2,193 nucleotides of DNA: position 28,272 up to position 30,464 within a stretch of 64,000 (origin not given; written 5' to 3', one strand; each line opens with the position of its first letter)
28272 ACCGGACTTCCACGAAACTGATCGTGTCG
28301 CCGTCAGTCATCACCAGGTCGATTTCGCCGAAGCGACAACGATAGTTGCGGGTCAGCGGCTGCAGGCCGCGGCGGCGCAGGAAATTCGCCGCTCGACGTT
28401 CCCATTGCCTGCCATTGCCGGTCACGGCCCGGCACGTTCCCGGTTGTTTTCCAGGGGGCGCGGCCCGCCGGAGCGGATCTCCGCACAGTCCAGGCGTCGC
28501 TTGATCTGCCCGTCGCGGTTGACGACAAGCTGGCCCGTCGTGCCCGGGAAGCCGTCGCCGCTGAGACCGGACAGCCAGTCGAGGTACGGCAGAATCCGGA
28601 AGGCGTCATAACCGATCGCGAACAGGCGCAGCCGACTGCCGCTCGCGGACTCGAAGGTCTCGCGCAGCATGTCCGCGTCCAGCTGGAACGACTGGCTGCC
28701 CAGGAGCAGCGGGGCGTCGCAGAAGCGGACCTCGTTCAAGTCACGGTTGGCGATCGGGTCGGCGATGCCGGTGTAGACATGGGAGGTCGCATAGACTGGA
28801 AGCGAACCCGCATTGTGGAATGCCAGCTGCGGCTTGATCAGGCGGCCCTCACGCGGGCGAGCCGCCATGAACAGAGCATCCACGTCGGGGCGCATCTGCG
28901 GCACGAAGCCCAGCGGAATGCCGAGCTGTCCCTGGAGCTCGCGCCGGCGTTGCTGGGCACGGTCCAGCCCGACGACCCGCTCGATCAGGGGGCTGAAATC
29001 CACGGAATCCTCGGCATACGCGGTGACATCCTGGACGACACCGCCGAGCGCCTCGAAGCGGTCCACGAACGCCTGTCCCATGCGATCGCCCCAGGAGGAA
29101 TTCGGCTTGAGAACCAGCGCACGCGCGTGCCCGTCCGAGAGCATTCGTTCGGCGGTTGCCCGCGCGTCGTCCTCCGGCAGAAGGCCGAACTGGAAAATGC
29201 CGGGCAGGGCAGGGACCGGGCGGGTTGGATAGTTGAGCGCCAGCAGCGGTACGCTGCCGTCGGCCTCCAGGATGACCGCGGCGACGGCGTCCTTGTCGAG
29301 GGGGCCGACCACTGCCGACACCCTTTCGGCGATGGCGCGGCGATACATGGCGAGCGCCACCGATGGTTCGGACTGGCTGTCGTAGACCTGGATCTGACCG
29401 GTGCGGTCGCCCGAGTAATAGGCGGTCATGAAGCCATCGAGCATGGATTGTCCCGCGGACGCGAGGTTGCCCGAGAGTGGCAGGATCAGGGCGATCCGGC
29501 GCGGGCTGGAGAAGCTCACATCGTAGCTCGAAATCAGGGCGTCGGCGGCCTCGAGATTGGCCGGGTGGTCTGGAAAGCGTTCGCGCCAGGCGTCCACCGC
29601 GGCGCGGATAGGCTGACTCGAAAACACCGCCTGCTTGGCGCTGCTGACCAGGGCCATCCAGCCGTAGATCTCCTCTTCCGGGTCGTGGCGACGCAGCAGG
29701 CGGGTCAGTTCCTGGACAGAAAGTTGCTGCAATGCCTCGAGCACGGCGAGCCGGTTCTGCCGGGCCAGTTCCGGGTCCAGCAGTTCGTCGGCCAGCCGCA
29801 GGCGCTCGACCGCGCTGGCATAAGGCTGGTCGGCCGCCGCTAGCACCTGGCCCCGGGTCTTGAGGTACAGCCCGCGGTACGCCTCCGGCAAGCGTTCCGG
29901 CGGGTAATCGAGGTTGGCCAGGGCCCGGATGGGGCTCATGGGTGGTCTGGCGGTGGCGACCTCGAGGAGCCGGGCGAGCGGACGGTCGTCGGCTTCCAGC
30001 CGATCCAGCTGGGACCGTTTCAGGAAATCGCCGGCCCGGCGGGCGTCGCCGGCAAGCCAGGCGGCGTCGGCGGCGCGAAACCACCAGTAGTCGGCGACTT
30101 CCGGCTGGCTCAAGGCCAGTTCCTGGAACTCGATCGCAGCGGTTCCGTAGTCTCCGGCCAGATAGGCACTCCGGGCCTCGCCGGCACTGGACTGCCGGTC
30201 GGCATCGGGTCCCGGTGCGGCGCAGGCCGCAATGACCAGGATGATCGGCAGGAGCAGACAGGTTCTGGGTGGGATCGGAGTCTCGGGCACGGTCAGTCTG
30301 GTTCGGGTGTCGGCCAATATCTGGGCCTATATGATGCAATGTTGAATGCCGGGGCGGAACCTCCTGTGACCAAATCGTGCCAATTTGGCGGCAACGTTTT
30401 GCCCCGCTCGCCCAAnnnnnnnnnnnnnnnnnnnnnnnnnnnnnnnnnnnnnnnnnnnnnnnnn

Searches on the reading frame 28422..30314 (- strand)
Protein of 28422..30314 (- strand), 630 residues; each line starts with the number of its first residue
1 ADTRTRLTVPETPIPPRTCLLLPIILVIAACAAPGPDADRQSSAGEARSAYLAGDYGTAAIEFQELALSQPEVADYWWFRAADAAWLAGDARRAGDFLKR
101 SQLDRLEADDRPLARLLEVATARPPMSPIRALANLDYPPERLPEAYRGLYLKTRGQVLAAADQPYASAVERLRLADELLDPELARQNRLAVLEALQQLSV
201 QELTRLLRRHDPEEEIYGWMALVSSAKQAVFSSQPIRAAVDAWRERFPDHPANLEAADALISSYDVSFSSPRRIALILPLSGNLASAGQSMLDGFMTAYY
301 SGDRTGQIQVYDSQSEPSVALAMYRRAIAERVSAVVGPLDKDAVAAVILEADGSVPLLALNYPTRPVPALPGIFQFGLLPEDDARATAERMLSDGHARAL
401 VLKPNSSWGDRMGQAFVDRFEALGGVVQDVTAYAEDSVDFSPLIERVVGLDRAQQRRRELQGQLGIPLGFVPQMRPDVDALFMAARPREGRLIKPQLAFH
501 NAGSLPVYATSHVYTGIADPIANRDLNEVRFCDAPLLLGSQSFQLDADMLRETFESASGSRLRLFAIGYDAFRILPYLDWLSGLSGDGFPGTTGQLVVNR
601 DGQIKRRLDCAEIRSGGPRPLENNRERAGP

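Call 50: search_protein_families(library=pfam, proteins=[window:28422-30314:-], max_evalue=0.00001)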
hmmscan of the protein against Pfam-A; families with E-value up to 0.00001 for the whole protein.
window:28422-30314:- (630 aa): 2 families
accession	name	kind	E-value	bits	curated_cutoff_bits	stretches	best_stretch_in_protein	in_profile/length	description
PF04348.19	LppC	-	4.9e-85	286.7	28.8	1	64-616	13-563/563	LppC putative lipoprotein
PF13458.12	Peripla_BP_6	-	4e-19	69.9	31.7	1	273-447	3-186/343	Periplasmic binding protein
